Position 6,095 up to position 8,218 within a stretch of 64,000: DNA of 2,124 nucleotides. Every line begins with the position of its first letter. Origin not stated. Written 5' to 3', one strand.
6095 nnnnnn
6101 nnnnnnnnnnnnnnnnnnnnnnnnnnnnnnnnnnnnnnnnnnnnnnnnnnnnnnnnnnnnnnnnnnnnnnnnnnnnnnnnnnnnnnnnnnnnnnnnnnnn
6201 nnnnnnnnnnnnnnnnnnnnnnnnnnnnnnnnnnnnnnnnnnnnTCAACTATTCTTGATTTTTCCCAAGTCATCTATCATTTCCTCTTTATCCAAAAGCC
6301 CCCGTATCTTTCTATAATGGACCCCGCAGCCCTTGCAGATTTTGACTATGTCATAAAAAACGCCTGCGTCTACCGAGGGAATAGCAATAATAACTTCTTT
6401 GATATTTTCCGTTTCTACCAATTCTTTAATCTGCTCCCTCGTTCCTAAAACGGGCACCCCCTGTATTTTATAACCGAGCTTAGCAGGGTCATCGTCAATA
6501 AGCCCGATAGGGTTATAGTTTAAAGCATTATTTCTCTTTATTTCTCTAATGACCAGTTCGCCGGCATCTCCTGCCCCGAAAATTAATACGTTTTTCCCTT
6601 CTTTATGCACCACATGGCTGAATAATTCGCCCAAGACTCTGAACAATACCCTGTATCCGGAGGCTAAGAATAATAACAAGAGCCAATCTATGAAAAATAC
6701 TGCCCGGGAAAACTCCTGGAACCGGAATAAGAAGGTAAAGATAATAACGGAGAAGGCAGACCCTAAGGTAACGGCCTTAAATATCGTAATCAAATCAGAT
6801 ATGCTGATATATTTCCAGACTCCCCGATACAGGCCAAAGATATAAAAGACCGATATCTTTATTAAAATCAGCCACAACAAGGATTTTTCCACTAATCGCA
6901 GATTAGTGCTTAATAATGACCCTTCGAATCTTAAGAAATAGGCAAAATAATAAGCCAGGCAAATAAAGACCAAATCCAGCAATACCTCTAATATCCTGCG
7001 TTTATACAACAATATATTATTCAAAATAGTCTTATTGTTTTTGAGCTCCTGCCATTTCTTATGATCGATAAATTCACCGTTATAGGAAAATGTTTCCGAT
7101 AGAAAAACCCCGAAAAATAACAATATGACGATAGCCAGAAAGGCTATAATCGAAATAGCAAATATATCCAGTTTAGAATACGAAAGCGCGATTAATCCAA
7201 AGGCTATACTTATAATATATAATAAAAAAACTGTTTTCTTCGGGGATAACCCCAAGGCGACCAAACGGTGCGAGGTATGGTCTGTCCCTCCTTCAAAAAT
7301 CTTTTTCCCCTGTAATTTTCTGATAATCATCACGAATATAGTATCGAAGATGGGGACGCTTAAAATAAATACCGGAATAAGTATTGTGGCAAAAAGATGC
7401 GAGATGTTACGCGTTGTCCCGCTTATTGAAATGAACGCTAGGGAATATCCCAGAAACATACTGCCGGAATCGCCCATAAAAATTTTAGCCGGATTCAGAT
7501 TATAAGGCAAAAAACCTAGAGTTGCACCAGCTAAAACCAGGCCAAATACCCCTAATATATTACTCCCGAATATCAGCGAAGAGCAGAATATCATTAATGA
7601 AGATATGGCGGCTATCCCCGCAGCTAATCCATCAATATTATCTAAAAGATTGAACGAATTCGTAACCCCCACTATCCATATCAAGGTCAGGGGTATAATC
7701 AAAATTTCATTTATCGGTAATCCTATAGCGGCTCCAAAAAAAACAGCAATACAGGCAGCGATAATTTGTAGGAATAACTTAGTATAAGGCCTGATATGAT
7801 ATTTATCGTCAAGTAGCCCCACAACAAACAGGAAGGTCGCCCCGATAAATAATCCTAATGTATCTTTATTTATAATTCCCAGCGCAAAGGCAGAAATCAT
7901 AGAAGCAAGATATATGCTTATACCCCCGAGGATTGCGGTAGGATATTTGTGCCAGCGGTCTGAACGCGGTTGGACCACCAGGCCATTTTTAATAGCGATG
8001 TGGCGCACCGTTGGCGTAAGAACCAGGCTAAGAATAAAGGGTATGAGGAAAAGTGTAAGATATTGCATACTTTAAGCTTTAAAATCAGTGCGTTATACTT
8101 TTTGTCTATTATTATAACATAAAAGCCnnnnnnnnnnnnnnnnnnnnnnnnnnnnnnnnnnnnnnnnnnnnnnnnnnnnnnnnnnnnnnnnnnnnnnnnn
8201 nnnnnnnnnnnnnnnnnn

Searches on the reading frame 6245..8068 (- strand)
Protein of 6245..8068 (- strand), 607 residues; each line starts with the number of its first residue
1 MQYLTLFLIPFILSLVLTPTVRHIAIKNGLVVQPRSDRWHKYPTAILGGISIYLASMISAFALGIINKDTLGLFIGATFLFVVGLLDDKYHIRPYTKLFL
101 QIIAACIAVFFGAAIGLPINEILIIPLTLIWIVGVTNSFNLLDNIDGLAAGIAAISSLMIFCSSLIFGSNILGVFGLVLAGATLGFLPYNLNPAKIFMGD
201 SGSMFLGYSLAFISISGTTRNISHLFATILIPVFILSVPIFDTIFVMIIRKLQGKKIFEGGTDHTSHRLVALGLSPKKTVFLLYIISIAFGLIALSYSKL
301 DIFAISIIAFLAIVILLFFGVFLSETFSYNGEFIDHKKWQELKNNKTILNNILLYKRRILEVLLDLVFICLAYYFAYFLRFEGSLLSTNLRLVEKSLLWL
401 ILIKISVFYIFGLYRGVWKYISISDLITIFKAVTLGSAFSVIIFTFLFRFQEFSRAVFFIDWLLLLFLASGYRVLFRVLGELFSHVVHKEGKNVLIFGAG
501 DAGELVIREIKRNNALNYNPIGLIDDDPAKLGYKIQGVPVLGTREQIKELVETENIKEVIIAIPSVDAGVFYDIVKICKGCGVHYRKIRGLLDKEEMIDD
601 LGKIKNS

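Call 35: search_protein_families(library=pfam, proteins=[window:6245-8068:-], max_evalue=0.1)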
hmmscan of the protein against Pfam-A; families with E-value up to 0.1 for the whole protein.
window:6245-8068:- (607 aa): 4 families
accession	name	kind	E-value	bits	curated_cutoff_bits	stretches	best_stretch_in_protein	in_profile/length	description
PF00953.26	Glycos_transf_4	-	3.6e-36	125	27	1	71-217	2-159/160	Glycosyl transferase family 4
PF13727.12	CoA_binding_3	-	1.5e-18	67.9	25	1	411-584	3-170/175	CoA-binding domain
PF17836.7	PglD_N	-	2.1e-06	28.6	23.4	1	493-563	1-65/78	PglD N-terminal domain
PF02629.25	CoA_binding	-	0.00023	22.3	22.3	1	492-568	4-76/97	CoA binding domain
